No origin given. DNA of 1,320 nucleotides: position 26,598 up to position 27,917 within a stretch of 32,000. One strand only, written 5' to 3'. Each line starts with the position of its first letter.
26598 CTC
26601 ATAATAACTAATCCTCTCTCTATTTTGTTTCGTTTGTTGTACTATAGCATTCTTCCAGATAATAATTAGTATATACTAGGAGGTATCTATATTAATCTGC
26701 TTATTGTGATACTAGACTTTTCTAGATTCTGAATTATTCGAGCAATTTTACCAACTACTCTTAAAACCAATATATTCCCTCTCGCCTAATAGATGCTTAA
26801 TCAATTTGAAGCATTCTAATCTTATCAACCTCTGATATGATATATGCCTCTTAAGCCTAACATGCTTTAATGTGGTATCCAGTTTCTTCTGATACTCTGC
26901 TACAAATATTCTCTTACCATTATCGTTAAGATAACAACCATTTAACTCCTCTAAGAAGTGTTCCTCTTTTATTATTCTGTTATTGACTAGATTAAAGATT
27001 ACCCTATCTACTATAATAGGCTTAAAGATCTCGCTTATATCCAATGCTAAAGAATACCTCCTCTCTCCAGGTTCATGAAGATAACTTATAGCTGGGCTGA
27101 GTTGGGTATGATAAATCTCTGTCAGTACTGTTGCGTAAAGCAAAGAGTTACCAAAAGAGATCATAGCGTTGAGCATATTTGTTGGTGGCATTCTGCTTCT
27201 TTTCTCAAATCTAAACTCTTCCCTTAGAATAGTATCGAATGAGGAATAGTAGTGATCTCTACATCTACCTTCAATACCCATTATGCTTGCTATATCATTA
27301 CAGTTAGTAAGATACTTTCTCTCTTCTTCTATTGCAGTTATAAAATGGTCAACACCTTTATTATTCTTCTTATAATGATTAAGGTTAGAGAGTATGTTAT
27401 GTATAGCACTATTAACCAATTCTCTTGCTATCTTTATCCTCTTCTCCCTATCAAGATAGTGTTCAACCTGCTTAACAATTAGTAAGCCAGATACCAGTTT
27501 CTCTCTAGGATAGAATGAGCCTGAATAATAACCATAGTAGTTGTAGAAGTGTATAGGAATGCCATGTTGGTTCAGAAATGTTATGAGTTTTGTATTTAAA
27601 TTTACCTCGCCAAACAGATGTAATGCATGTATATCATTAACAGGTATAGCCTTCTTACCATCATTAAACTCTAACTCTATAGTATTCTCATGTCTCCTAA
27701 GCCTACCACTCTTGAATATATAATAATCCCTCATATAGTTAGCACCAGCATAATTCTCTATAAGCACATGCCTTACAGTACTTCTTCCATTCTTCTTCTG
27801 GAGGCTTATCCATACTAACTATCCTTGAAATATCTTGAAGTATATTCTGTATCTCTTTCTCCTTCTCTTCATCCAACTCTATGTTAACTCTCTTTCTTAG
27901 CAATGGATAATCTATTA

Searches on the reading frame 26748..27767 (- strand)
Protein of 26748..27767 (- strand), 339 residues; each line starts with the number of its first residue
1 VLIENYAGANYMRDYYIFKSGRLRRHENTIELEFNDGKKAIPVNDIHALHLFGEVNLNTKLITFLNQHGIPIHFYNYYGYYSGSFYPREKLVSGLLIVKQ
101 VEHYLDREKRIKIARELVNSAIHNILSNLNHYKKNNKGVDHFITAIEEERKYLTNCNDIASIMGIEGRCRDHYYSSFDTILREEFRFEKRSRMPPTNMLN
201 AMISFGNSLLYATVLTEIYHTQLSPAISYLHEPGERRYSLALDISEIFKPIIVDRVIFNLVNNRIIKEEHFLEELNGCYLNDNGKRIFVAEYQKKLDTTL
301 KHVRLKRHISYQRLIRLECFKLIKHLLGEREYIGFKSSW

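Call 4: search_protein_families(library=pfam, proteins=[window:26748-27767:-])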
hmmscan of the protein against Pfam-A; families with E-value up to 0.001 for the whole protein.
window:26748-27767:- (339 aa): 1 family
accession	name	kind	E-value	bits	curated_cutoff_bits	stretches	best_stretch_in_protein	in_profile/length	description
PF01867.21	Cas_Cas1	-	2.4e-97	326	22.3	1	15-294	1-283/283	CRISPR associated protein Cas1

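Call 8: find_encoding_contigs(protein=window:26748-27767:-, flank=10000, max_places=6)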
Protein window:26748-27767:- (339 aa): 14 contigs read that carry it; 6 places shown.
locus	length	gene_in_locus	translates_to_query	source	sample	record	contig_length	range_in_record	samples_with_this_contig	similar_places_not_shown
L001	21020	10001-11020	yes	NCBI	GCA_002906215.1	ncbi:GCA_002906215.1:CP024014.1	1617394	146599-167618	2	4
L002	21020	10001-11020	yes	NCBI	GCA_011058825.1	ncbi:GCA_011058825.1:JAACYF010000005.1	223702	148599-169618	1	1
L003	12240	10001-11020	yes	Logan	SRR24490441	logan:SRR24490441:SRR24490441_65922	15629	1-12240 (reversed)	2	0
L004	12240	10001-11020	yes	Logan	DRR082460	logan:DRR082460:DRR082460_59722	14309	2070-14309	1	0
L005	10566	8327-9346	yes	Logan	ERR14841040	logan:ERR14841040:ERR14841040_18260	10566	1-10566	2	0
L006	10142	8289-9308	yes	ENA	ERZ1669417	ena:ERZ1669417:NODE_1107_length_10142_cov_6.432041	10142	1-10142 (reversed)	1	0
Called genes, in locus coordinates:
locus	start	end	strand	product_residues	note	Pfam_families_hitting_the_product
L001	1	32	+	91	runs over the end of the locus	-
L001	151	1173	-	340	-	PF08240:ADH_N, PF00107:ADH_zinc_N, PF13602:ADH_zinc_N_2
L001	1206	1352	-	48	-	-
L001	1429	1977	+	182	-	PF00578:AhpC-TSA, PF08534:Redoxin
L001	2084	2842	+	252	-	PF21350:Cas6_I-A (faint), PF01881:Cas_Cas6_C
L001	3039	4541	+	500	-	-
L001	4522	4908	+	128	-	-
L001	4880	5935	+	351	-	PF01905:DevR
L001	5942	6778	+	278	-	PF09704:Cas_Cas5d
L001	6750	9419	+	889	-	PF00270:DEAD, PF00271:Helicase_C, PF22590:Cas3-like_C_2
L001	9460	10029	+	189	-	PF01930:Cas_Cas4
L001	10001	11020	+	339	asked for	PF01867:Cas_Cas1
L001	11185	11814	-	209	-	-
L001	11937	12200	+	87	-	PF09827:CRISPR_Cas2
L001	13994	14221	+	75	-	-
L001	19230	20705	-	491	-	-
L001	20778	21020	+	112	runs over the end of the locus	PF08761:dUTPase_2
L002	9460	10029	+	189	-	PF01930:Cas_Cas4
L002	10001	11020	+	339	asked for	PF01867:Cas_Cas1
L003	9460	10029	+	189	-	PF01930:Cas_Cas4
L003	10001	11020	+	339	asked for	PF01867:Cas_Cas1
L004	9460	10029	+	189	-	PF01930:Cas_Cas4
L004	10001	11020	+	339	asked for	PF01867:Cas_Cas1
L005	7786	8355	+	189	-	PF01930:Cas_Cas4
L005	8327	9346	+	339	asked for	PF01867:Cas_Cas1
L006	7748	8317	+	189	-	PF01930:Cas_Cas4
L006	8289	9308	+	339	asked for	PF01867:Cas_Cas1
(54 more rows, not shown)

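Call 46: search_protein_families(library=ncbifam, proteins=[L001:2084-2842:+, L001:3039-4541:+, L001:4522-4908:+, L001:4880-5935:+, L001:5942-6778:+, L001:6750-9419:+, L001:9460-10029:+, L001:11185-11814:-], max_evalue=0.01)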
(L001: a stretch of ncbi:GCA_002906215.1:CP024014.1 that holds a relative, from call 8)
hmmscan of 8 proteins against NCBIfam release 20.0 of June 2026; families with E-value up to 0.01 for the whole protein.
L001:2084-2842:+ (252 aa): 1 family
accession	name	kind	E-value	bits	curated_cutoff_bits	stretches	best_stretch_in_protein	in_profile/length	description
TIGR01877.1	cas_cas6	equivalog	6.3e-29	101.9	58.65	1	39-249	2-199/200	CRISPR-associated endoribonuclease Cas6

L001:3039-4541:+ (500 aa): 0 families

L001:4522-4908:+ (128 aa): 0 families

L001:4880-5935:+ (351 aa): 2 families
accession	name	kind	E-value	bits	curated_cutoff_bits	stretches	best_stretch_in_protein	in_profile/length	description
TIGR02585.1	cas_Cst2_DevR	exception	6e-59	199.7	72.75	1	27-283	2-273/321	type I-B CRISPR-associated protein Cas7/Cst2/DevR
TIGR01875.1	cas_MJ0381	subfamily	4e-55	186.5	67.3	1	24-254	3-234/240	DevR family CRISPR-associated autoregulator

L001:5942-6778:+ (278 aa): 5 families
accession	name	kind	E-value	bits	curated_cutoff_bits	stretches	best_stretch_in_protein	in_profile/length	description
TIGR01895.1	cas_Cas5t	exception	2.9e-28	98.9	96.7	1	5-209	3-187/217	type I-B CRISPR-associated protein Cas5b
TIGR02593.1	CRISPR_cas5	subfamily_domain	3.1e-14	52.4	17.8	1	5-45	1-41/43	CRISPR-associated protein Cas5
TIGR02586.1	cas5_cmx5_devS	exception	3.1e-06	27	111.5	0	100-147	82-130/183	type I-MYXAN CRISPR-associated protein Cas5/Cmx5/DevS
TIGR01868.1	casD_Cas5e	equivalog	5.2e-05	23.1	68.95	1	6-149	3-150/230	type I-E CRISPR-associated protein Cas5/CasD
TIGR02592.1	cas_Cas5h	exception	0.0026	17.5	97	1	5-225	2-211/241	type I-B CRISPR-associated protein Cas5b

L001:6750-9419:+ (889 aa): 6 families
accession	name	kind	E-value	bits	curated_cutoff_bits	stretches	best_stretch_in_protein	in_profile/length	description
TIGR01587.1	cas3_core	equivalog_domain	1.4e-72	244.8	102.45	1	314-685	2-356/358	CRISPR-associated helicase Cas3'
NF007248.0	PRK09694.1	equivalog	3.8e-36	124.4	569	1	314-742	304-759/878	CRISPR-associated helicase/endonuclease Cas3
TIGR02621.3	cas3_GSU0051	exception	3.6e-35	122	400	2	534-690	259-411/854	type I-G CRISPR-associated helicase/endonuclease Cas3g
TIGR01596.1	cas3_HD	equivalog_domain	7.7e-17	61.9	43.45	1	21-264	1-178/178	CRISPR-associated endonuclease Cas3''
TIGR03158.1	cas3_cyano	exception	2.4e-07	30.2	69.1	1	314-643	17-356/357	type I-D CRISPR-associated helicase Cas3'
TIGR02562.1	cas3_yersinia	equivalog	3e-07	28.7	565.95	1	604-670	837-901/1110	type I-F CRISPR-associated helicase Cas3f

L001:9460-10029:+ (189 aa): 3 families
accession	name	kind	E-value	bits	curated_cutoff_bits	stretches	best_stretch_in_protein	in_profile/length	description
TIGR00372.1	cas4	equivalog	1.3e-28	100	65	1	31-188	2-179/180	CRISPR-associated protein Cas4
NF049935.1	cas4g_cas1g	exception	3.9e-07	28.9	560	1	103-187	104-189/546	CRISPR-associated endonuclease Cas4g/Cas1g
TIGR04328.1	cas4_PREFRAN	exception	0.00067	19.7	70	1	83-187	71-175/178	type V CRISPR-associated protein Cas4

L001:11185-11814:- (209 aa): 0 families
